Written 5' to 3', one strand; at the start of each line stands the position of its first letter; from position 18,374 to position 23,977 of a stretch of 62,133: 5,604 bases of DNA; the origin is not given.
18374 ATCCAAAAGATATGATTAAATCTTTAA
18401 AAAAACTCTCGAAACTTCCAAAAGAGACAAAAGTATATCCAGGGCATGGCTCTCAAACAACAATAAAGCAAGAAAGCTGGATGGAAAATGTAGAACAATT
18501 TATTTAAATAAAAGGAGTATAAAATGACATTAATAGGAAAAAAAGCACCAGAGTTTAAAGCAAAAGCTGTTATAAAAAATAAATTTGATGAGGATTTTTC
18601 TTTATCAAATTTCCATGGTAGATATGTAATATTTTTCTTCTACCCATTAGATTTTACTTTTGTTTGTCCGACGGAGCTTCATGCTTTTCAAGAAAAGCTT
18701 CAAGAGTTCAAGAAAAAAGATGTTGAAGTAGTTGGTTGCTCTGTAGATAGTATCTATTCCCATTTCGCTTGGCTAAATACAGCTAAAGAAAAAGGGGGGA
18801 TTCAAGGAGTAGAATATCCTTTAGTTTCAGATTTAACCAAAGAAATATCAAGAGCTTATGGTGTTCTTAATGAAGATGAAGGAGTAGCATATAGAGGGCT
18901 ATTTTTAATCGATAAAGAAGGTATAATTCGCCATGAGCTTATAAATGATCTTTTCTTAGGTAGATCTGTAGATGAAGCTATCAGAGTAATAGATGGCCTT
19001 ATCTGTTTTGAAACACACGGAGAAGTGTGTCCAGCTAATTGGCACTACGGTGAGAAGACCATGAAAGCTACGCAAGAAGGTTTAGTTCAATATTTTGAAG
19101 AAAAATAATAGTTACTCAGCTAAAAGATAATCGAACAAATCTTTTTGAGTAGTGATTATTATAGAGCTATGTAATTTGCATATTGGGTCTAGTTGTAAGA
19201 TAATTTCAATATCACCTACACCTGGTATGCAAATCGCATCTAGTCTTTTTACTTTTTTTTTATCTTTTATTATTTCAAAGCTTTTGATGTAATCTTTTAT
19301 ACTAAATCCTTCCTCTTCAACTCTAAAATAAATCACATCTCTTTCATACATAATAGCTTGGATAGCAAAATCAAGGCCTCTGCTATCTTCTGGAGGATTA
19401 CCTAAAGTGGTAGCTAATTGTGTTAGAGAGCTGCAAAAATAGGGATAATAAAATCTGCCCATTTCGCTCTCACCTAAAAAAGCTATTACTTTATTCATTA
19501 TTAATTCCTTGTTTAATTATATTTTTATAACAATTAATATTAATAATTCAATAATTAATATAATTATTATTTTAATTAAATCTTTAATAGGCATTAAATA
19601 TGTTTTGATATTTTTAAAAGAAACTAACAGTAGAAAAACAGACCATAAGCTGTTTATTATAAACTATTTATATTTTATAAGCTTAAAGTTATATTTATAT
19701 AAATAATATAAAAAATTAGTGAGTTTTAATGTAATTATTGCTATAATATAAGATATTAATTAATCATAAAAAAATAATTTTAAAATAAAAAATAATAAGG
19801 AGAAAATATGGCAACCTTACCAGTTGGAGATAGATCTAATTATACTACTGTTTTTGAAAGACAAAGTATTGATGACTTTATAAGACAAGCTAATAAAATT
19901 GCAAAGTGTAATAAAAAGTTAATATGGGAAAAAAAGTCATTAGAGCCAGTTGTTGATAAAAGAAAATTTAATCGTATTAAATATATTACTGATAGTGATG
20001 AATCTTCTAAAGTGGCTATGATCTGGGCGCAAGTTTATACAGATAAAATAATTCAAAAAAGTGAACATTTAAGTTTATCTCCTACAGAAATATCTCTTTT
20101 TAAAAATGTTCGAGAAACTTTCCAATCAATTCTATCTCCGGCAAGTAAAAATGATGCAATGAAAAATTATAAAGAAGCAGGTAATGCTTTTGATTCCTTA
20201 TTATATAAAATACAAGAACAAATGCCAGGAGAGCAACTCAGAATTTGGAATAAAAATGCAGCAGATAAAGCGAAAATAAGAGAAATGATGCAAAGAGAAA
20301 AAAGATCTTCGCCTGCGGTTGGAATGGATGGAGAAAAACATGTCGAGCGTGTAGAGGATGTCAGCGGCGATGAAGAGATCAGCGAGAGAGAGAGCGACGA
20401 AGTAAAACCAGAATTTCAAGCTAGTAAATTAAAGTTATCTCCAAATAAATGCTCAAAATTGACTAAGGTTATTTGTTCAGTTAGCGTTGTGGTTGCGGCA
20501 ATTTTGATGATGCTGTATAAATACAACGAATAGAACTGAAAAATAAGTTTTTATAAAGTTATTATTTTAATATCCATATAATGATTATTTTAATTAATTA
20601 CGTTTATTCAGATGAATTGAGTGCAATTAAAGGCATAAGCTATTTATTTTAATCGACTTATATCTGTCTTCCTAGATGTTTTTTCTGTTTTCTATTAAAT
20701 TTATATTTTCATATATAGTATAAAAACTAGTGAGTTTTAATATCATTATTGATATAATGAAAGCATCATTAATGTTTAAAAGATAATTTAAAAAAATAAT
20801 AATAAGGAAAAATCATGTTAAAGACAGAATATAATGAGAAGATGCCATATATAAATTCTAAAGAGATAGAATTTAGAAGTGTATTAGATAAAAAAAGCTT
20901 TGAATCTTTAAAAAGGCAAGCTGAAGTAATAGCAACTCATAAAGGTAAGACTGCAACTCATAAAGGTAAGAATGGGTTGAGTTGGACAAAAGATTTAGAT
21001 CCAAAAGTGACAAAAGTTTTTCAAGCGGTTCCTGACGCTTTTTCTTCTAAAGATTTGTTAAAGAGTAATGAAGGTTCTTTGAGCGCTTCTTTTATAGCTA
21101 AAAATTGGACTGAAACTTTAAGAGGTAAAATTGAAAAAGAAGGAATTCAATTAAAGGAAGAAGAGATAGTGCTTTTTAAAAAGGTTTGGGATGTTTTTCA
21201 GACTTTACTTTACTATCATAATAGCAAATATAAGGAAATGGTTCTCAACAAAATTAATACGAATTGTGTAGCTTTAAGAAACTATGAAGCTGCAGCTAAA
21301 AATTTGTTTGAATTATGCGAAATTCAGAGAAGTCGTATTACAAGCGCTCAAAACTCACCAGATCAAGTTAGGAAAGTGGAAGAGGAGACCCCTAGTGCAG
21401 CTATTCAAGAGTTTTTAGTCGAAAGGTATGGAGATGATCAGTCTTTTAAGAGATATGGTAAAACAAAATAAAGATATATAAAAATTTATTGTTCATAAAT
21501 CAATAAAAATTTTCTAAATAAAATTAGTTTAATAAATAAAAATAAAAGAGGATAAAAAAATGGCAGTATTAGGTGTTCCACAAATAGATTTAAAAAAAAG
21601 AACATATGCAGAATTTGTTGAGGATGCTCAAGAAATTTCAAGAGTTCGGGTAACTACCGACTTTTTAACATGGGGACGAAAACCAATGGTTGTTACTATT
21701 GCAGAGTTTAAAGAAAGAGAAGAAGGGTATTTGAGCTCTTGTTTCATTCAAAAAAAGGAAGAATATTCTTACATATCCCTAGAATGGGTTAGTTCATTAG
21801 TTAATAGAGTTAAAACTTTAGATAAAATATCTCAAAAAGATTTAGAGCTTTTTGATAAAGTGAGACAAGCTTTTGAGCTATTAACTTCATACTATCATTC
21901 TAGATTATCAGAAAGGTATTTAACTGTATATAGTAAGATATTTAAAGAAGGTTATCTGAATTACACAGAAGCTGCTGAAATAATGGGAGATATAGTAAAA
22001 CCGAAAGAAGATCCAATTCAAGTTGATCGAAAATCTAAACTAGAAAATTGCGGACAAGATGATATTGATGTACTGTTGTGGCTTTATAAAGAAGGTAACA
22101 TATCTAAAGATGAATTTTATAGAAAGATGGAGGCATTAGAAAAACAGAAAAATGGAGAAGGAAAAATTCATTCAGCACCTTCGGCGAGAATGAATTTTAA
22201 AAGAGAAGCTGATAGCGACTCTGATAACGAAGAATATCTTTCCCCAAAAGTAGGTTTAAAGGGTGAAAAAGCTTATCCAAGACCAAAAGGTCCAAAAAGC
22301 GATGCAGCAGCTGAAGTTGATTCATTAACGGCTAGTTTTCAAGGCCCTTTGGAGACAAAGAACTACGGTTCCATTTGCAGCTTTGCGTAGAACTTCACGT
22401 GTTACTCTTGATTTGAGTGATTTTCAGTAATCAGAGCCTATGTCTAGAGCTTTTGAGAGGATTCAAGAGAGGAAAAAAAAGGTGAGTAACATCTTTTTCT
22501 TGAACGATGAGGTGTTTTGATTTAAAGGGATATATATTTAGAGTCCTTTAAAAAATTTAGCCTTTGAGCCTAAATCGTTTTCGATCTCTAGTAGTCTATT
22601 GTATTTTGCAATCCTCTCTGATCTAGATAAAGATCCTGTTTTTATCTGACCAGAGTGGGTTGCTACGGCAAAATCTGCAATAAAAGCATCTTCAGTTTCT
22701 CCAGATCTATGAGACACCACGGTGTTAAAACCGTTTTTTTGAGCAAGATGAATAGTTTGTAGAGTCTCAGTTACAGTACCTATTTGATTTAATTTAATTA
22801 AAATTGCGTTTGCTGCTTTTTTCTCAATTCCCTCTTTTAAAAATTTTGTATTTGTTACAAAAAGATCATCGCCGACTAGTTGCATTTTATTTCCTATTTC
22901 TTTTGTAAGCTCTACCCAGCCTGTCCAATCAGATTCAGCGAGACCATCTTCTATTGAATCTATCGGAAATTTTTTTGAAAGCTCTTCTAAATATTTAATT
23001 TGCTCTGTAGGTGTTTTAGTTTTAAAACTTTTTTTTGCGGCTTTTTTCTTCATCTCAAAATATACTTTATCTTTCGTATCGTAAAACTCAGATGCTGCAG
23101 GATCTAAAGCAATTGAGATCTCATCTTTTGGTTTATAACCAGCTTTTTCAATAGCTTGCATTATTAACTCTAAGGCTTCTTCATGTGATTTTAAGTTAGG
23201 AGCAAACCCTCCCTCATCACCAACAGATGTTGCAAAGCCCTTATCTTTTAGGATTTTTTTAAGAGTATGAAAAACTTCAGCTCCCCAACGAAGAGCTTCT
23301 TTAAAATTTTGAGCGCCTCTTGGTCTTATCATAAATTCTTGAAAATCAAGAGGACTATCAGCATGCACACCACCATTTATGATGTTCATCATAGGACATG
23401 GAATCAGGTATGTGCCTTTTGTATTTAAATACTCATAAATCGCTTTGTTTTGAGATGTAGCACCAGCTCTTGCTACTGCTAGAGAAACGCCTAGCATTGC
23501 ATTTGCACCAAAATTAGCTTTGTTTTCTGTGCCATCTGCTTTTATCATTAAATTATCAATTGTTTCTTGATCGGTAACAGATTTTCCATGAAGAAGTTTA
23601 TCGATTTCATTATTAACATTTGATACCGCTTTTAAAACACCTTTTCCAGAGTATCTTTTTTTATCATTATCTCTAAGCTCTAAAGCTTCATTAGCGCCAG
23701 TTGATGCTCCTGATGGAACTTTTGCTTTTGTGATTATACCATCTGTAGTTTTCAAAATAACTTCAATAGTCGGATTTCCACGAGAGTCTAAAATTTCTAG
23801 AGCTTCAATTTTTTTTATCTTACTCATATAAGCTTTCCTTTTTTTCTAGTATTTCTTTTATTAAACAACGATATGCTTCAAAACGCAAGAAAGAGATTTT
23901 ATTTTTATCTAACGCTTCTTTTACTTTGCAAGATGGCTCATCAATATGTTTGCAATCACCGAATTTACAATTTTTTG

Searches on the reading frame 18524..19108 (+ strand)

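Call 82: search_protein_families(library=pfam, proteins=[window:18524-19108:+], max_evalue=0.00001)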
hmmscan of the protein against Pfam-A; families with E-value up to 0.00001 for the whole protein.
window:18524-19108:+ (194 aa): 3 families
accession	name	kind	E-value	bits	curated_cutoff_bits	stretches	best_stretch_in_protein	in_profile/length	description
PF00578.27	AhpC-TSA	-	6.6e-41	139.6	26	1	4-137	1-123/124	AhpC/TSA family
PF08534.16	Redoxin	-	3.7e-18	66.2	26.6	1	5-137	3-130/148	Redoxin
PF10417.14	1-cysPrx_C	-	3.1e-09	37.1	21.1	1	163-192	6-40/41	C-terminal domain of 1-Cys peroxiredoxin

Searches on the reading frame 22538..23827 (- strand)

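Call 82: search_protein_families(library=pfam, proteins=[window:22538-23827:-], max_evalue=0.00001)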
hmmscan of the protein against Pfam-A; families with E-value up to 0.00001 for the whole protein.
window:22538-23827:- (429 aa): 2 families
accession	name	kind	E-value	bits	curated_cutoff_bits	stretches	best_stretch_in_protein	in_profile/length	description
PF00113.28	Enolase_C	-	4.6e-129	430.4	21.5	1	140-425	2-287/296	Enolase, C-terminal TIM barrel domain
PF03952.21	Enolase_N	-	9.2e-55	184.8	35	1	4-134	1-131/131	Enolase, N-terminal domain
